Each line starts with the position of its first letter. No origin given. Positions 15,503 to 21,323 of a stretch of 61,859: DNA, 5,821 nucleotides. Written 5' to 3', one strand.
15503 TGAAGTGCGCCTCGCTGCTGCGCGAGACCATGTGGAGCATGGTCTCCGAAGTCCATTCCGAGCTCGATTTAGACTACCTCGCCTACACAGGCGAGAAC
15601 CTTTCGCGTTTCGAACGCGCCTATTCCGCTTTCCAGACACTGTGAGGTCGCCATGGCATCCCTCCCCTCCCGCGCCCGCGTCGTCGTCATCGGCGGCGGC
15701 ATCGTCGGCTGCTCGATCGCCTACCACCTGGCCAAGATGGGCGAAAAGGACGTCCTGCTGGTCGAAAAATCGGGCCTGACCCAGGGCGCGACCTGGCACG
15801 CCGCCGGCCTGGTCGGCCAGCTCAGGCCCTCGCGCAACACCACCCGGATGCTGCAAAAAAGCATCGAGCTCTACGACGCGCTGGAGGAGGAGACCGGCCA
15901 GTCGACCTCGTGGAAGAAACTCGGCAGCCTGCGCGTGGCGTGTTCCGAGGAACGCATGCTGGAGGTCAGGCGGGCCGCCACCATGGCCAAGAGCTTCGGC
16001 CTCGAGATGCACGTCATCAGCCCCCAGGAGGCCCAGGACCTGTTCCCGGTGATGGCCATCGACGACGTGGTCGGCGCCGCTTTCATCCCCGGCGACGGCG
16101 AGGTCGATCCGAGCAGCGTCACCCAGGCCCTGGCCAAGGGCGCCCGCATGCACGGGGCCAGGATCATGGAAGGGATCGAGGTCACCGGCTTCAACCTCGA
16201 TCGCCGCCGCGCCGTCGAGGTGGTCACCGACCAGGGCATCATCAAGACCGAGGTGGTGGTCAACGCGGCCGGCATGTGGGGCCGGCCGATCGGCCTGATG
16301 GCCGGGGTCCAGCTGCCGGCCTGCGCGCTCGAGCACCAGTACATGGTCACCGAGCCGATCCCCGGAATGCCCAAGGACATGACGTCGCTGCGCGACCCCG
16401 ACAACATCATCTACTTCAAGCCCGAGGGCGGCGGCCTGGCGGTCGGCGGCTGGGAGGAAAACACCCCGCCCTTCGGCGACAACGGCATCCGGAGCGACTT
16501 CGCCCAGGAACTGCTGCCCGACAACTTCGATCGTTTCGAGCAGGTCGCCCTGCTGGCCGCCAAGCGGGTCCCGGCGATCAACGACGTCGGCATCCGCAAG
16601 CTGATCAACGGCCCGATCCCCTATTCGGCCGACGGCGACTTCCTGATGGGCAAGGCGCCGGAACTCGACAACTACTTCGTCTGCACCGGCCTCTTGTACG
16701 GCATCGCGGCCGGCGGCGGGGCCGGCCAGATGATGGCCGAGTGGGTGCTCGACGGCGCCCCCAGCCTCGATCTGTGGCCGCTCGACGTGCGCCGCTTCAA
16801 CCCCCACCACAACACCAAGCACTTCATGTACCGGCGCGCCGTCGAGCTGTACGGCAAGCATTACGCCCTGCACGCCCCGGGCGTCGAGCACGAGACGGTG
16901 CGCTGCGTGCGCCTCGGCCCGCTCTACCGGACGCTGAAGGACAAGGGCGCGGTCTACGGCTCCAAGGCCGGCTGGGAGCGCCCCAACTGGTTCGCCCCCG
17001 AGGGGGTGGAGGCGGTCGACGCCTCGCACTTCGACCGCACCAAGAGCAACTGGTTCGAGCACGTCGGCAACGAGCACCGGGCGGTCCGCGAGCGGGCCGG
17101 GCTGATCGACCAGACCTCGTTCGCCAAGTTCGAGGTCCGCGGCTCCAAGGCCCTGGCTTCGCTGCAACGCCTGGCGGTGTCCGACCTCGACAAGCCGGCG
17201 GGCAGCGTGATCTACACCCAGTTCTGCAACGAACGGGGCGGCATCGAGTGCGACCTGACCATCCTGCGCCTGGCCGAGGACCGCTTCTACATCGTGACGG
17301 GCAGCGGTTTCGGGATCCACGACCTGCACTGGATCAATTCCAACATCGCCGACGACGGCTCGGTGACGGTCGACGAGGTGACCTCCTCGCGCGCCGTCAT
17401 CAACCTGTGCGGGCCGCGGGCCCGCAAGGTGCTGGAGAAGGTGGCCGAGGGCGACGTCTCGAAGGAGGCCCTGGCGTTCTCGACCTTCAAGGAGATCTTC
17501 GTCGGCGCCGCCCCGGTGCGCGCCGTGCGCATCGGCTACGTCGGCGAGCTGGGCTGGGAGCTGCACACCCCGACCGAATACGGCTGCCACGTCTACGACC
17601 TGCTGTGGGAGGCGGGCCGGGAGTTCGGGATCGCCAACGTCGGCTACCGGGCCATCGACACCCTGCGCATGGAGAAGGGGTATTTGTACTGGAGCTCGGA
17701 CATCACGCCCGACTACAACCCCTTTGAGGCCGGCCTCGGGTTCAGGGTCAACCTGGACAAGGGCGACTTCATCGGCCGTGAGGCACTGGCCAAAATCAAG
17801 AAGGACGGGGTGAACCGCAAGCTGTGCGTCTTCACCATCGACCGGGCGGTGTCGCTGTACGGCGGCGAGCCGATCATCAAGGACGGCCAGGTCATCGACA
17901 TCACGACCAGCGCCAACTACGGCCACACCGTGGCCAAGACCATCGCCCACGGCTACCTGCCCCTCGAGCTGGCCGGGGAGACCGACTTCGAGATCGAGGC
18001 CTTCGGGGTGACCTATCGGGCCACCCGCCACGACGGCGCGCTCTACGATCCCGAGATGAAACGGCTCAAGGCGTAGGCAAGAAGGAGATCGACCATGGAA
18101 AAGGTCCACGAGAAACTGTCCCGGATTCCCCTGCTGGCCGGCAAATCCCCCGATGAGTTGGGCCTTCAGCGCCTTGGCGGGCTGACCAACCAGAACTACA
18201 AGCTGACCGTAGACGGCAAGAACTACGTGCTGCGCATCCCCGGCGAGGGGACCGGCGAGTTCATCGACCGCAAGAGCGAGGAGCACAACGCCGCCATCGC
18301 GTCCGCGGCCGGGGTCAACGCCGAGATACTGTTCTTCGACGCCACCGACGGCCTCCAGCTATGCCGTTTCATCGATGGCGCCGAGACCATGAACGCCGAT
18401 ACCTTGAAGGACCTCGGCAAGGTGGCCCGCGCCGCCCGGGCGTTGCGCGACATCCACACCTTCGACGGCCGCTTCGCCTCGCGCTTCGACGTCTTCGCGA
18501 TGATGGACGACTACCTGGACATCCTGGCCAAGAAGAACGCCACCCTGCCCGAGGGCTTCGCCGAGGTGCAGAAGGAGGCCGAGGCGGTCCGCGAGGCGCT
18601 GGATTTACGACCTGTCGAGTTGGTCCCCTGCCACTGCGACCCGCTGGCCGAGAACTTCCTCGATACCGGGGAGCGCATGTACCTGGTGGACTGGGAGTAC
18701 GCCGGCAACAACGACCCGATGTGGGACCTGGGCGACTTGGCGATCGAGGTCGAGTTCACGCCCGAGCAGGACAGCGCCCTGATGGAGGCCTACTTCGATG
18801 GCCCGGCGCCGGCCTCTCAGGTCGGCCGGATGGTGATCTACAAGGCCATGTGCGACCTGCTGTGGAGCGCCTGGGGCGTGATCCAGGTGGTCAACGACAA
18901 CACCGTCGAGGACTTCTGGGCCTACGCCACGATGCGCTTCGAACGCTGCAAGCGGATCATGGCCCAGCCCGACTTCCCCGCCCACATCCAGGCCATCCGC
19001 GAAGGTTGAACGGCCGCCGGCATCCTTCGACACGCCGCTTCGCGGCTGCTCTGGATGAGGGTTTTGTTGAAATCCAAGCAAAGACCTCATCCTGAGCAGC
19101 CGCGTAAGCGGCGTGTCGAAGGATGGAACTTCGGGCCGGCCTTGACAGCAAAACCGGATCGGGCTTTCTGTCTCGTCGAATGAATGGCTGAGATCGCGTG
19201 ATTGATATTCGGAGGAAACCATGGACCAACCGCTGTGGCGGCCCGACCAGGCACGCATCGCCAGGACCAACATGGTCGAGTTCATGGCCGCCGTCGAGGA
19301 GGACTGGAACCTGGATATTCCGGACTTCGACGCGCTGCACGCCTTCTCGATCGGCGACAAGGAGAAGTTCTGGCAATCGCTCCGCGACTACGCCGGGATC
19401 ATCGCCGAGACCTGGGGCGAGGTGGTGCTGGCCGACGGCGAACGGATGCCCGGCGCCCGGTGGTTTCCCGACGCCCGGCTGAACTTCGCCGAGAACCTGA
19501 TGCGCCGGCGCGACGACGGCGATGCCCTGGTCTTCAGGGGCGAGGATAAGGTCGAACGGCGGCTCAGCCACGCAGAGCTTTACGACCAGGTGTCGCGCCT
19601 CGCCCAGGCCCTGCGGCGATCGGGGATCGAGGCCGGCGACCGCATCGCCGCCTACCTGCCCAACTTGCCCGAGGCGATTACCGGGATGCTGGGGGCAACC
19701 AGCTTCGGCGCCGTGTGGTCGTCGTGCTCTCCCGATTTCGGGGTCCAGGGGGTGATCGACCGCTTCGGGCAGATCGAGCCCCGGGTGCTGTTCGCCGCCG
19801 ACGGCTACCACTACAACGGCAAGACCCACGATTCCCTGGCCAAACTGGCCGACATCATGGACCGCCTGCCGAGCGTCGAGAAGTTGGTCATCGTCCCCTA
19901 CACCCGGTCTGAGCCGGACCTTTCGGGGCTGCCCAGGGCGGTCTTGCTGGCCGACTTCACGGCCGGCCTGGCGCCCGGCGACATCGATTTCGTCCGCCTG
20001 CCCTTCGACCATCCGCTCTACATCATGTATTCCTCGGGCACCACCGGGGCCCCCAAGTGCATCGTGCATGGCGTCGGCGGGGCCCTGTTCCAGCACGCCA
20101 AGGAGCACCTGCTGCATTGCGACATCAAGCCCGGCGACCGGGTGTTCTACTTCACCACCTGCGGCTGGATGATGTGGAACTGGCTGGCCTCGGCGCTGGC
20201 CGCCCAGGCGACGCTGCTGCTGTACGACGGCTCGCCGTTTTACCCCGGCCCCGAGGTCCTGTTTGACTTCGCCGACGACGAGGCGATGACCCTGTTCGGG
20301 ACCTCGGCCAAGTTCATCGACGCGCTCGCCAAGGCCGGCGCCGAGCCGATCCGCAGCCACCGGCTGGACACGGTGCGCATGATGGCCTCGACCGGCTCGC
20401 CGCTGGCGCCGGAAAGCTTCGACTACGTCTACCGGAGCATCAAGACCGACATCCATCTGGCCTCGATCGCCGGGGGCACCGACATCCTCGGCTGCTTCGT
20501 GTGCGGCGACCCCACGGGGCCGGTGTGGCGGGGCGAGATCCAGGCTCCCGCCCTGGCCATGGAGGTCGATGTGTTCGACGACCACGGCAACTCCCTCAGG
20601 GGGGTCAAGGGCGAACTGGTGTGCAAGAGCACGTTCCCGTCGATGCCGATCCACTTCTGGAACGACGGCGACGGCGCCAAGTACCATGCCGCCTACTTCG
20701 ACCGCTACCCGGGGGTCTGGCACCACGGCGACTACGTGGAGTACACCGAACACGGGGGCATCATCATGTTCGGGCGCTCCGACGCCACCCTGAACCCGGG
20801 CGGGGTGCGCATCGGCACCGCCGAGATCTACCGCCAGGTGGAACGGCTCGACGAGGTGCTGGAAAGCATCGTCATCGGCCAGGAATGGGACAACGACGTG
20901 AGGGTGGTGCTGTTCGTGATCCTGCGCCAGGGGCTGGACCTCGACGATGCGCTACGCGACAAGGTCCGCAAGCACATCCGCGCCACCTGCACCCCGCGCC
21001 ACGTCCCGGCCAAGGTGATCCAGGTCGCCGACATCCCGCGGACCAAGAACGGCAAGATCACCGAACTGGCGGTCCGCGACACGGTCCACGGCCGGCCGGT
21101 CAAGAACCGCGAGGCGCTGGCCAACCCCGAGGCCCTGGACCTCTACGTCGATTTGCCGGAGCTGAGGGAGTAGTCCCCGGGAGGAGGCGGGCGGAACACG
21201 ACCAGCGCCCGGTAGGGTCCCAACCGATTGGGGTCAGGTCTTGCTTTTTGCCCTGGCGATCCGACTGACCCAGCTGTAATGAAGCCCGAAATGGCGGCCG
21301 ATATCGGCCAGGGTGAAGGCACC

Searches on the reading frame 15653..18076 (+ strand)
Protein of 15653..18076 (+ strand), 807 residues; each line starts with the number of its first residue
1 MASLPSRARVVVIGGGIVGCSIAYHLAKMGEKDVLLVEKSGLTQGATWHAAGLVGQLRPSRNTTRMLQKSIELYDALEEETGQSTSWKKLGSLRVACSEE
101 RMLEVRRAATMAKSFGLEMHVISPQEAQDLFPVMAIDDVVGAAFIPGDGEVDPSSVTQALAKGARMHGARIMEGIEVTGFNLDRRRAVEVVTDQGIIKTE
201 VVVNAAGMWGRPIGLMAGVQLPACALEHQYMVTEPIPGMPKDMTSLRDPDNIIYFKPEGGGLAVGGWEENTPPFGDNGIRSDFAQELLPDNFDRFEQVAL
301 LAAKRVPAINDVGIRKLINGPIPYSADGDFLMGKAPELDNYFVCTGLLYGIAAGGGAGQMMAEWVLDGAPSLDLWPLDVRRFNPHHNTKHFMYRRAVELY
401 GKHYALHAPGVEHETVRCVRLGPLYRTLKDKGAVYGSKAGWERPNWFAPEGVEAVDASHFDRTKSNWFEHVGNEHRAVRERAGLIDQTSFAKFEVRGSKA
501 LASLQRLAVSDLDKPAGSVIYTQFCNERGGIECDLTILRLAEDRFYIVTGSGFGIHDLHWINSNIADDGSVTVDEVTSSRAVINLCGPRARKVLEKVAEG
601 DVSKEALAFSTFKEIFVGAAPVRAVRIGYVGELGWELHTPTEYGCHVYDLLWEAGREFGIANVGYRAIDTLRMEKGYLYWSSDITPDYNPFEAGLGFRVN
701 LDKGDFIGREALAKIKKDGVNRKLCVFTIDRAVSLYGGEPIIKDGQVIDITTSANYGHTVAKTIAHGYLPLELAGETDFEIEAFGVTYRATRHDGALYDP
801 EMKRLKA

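Call 78: search_protein_families(library=pfam, proteins=[window:15653-18076:+], max_evalue=0.0001)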
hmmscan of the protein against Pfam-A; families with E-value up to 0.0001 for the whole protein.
window:15653-18076:+ (807 aa): 7 families
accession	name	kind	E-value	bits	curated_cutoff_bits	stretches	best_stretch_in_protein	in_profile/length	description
PF01571.26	GCV_T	-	7.2e-79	265.1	25.6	1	424-697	1-254/255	Aminomethyltransferase folate-binding domain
PF01266.30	DAO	-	1.6e-68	232.3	27.9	1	9-364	1-353/353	FAD dependent oxidoreductase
PF08669.17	GCV_T_C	-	2.5e-15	56.6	25.9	1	722-799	1-80/80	Glycine cleavage T-protein C-terminal barrel domain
PF16350.10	FAO_M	-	4e-15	56.2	27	1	367-420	1-54/56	FAD dependent oxidoreductase central domain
PF07992.20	Pyr_redox_2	-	1e-05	25.6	26.1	0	7-39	142-173/291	Pyridine nucleotide-disulphide oxidoreductase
PF00890.30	FAD_binding_2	-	1.9e-05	24.5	20.4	1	10-57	2-48/414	FAD binding domain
PF13450.12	NAD_binding_8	-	3.3e-05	24.5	21.9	0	12-40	1-28/68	NAD(P)-binding Rossmann-like domain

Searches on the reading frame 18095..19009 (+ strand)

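Call 78: search_protein_families(library=pfam, proteins=[window:18095-19009:+], max_evalue=0.0001)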
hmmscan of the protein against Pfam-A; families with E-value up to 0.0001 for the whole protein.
window:18095-19009:+ (304 aa): 2 families
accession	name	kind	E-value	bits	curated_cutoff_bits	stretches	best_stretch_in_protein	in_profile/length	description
PF01633.27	Choline_kinase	-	1.4e-24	87.4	29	1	27-221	5-209/300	Choline/ethanolamine kinase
PF01636.29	APH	-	2.8e-21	76.8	23.2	1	27-238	6-234/239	Phosphotransferase enzyme family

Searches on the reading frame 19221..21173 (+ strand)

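Call 79: search_protein_families(library=pfam, proteins=[window:19221-21173:+], max_evalue=0.0001)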
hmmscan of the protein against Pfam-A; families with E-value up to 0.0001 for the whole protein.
window:19221-21173:+ (650 aa): 3 families
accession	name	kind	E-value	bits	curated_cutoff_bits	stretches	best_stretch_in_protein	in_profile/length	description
PF00501.34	AMP-binding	-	9.6e-47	160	29.9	1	96-470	7-376/384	AMP-binding enzyme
PF16177.11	ACAS_N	-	4e-08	33.4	27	1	37-92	2-54/55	Acetyl-coenzyme A synthetase N-terminus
PF13193.12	AMP-binding_C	-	2.1e-07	32.2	24.5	1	542-612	8-76/76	AMP-binding enzyme C-terminal domain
